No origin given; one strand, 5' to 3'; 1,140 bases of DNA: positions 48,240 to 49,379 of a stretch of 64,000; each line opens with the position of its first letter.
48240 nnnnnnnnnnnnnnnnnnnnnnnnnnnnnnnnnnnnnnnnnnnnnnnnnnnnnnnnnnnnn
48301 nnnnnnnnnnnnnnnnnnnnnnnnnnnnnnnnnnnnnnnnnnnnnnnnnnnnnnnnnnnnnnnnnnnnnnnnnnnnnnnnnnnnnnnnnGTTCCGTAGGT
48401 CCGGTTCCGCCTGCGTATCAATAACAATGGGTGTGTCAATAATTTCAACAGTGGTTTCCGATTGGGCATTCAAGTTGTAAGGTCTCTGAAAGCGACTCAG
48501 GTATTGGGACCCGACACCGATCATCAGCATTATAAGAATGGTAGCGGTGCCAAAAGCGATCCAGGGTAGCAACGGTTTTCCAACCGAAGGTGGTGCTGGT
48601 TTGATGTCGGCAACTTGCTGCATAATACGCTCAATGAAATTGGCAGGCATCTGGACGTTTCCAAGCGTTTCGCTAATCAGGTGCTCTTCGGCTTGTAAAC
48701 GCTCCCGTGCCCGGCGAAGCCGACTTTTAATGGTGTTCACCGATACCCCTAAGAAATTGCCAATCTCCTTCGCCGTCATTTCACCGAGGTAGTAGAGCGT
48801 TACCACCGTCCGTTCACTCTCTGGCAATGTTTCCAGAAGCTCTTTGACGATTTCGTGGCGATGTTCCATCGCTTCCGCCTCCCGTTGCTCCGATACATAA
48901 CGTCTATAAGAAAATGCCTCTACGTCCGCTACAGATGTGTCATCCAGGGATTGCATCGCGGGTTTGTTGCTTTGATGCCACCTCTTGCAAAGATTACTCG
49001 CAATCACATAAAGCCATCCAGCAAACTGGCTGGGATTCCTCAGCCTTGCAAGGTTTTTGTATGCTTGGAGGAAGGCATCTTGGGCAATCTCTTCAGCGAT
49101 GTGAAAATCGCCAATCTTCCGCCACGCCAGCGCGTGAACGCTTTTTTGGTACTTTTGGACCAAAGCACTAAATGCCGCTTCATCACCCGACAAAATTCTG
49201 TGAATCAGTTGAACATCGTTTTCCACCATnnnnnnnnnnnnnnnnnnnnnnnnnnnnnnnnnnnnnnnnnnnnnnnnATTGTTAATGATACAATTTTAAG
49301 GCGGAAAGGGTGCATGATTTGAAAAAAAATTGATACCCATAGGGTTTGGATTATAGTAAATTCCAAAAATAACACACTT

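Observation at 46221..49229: One-component transmembrane ECF sigma factor: sigma70 r2/r4 + single TM + ~800-aa BNR-repeat extracytoplasmic domain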

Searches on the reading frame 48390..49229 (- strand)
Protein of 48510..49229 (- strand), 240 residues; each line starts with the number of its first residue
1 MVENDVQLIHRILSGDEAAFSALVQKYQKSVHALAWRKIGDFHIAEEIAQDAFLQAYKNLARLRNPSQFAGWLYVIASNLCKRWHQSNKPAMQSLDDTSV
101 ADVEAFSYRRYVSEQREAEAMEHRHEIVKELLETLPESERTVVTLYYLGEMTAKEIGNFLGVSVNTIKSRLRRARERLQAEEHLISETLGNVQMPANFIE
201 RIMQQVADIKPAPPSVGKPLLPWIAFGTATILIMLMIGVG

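Call 78: predict_structure(alignment_id=A3)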
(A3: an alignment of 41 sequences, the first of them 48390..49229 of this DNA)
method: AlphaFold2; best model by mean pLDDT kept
length: 280 residues; sequences in the alignment: 41
mean_pLDDT: 64.1   pTM: 0.36
mean pLDDT of the five models: 64.1, 62.7, 61.7, 54.9, 41.6
residues with pLDDT >= 90: 16; 70-90: 117; 50-70: 53; < 50: 94
segments of 3 or more residues with pLDDT < 50: 90-95, 188-195, 205-272, 274-280
pLDDT, mean of each block of 10 residues (from residue 1): 77 87 88 84 84 88 82 84 72 48 52 61 66 84 76 85 91 81 55 49 48 32 35 38 33 32 36 44
secondary structure, 60 per line:
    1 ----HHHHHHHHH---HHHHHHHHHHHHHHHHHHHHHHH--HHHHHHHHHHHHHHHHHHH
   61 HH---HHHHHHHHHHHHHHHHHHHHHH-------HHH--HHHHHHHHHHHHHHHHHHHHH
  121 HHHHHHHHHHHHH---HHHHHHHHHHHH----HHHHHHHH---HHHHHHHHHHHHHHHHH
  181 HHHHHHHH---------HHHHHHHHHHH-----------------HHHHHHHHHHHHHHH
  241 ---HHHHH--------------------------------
elements in order: H5-13 H17-39 H42-62 H66-87 H100-133 H137-148 H153-160 H164-188 H198-208 H226-240 H244-248

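Call 80: fold_search(model_id=the predicted structure, library=pdb)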
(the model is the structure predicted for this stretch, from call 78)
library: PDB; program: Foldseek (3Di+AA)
matches with E <= 10: 238; with E <= 0.001: 31
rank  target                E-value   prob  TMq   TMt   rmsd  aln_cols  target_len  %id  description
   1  8z6g_B                6.9e-08  1.00  0.29  0.47  11.5       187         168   31  the AlgU-MucAcyto complex structure in Pseudomonas aeruginosa (released 2024-05-08)
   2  5wuq_A                8.9e-08  1.00  0.31  0.54  13.2       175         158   30  Crystal structure of SigW in complex with its anti-sigma RsiW, a zinc binding form (released 2017-03-29)
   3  5wur_A                1.2e-07  1.00  0.31  0.54  11.2       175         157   30  Crystal structure of SigW in complex with its anti-sigma RsiW, an oxdized form (released 2017-03-29)
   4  1or7_B                2.1e-07  1.00  0.28  0.48  12.2       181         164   29  Crystal Structure of Escherichia coli sigmaE with the Cytoplasmic Domain of its Anti-sigma RseA (released 2003-04-15)
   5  8z6g_D                3.2e-07  1.00  0.29  0.48  12.3       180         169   32  the AlgU-MucAcyto complex structure in Pseudomonas aeruginosa (released 2024-05-08)
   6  5wuq_B                4.4e-07  1.00  0.31  0.55  11.5       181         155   30  Crystal structure of SigW in complex with its anti-sigma RsiW, a zinc binding form (released 2017-03-29)
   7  1or7_A                5.9e-07  1.00  0.29  0.44  10.5       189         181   29  Crystal Structure of Escherichia coli sigmaE with the Cytoplasmic Domain of its Anti-sigma RseA (released 2003-04-15)
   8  6in7_B                7.2e-07  1.00  0.30  0.46  12.2       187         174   32  Crystal structure of AlgU in complex with MucA(cyto) (released 2019-07-24)
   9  6jbq_F                8.4e-07  1.00  0.30  0.44  23.9       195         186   29  CryoEM structure of Escherichia coli sigmaE transcription initiation complex containing 5nt of RNA (released 2019-05-29)
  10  9m9e_F                8.4e-07  1.00  0.24  0.37  17.3       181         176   26  Structural Basis of Pausing During Transcription Initiation in Mycobacterium tuberculosis (released 2026-01-14)
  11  9n9q_C                4.3e-06  1.00  0.26  0.28  21.3       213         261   18  Cryo-EM structure of the RNA-guided transcription complex (released 2025-12-24)
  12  4nqw_A                5.3e-06  1.00  0.28  0.51  15.7       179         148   23  Structure of Mycobacterium tuberculosis extracytoplasmic function sigma factor SigK in complex with the cytosolic doma (released 2014-01-22)
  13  9m98_F                1.2e-05  1.00  0.23  0.38  23.3       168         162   26  Structural Basis of Pausing During Transcription Initiation in Mycobacterium tuberculosis (released 2026-01-14)
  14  9m9d_F                2.0e-05  1.00  0.25  0.43  23.6       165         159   27  Structural Basis of Pausing During Transcription Initiation in Mycobacterium tuberculosis (released 2026-01-14)
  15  6dv9_F                3.5e-05  1.00  0.24  0.36  23.2       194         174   22  Crystal structure of Mycobacterium tuberculosis transcription initiation complex(ECF sigma factor L) containing 5nt RN (released 2019-02-20)
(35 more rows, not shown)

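Call 81: search_solved_structures(query=window:48510-49229:-, max_evalue=0.00001, show_alignments=1)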
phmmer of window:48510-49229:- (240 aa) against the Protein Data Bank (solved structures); distinct sequences matched with E-value up to 0.00001: 19.
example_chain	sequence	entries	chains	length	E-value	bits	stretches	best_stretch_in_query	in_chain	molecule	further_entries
5wuq_A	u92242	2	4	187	5.2e-25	91.6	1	9-180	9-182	ECF RNA polymerase sigma factor SigW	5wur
8z6g_B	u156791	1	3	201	4.3e-23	85.3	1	3-187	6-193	RNA polymerase sigma factor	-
6in7_B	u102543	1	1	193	7.3e-23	84.5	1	3-179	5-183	RNA polymerase sigma-H factor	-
1or7_A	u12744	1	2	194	6.3e-22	81.5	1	5-179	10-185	RNA polymerase sigma-E factor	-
6jbq_F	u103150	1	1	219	9.4e-22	80.9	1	5-179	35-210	ECF RNA polymerase sigma-E factor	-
9m9d_F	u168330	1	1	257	2.3e-12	50.2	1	19-179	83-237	ECF RNA polymerase sigma factor SigE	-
9m9e_F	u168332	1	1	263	2.4e-12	50.1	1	19-179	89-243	ECF RNA polymerase sigma factor SigE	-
9m98_F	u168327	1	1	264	2.5e-12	50.1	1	19-179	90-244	ECF RNA polymerase sigma factor SigE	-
2map_A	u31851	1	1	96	6e-11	45.6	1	5-84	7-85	RNA polymerase sigma factor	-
2mao_A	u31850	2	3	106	7.6e-11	45.3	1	5-84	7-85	RNA polymerase sigma factor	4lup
7qh5_A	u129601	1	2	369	1.1e-10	44.7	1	12-81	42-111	RNA polymerase sigma factor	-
2q1z_A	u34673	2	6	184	1.1e-09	41.5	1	15-179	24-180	RpoE, ECF SigE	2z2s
4nqw_A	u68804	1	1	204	1.1e-09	41.4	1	7-178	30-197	ECF RNA polymerase sigma factor SigK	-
5or5_A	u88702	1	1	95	2e-09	40.6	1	5-84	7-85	ECF RNA polymerase sigma-E factor,ECF RNA polymerase sigma factor SigW,ECF RNA polymerase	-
5zx2_F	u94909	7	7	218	4e-08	36.4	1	44-179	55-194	ECF RNA polymerase sigma factor SigH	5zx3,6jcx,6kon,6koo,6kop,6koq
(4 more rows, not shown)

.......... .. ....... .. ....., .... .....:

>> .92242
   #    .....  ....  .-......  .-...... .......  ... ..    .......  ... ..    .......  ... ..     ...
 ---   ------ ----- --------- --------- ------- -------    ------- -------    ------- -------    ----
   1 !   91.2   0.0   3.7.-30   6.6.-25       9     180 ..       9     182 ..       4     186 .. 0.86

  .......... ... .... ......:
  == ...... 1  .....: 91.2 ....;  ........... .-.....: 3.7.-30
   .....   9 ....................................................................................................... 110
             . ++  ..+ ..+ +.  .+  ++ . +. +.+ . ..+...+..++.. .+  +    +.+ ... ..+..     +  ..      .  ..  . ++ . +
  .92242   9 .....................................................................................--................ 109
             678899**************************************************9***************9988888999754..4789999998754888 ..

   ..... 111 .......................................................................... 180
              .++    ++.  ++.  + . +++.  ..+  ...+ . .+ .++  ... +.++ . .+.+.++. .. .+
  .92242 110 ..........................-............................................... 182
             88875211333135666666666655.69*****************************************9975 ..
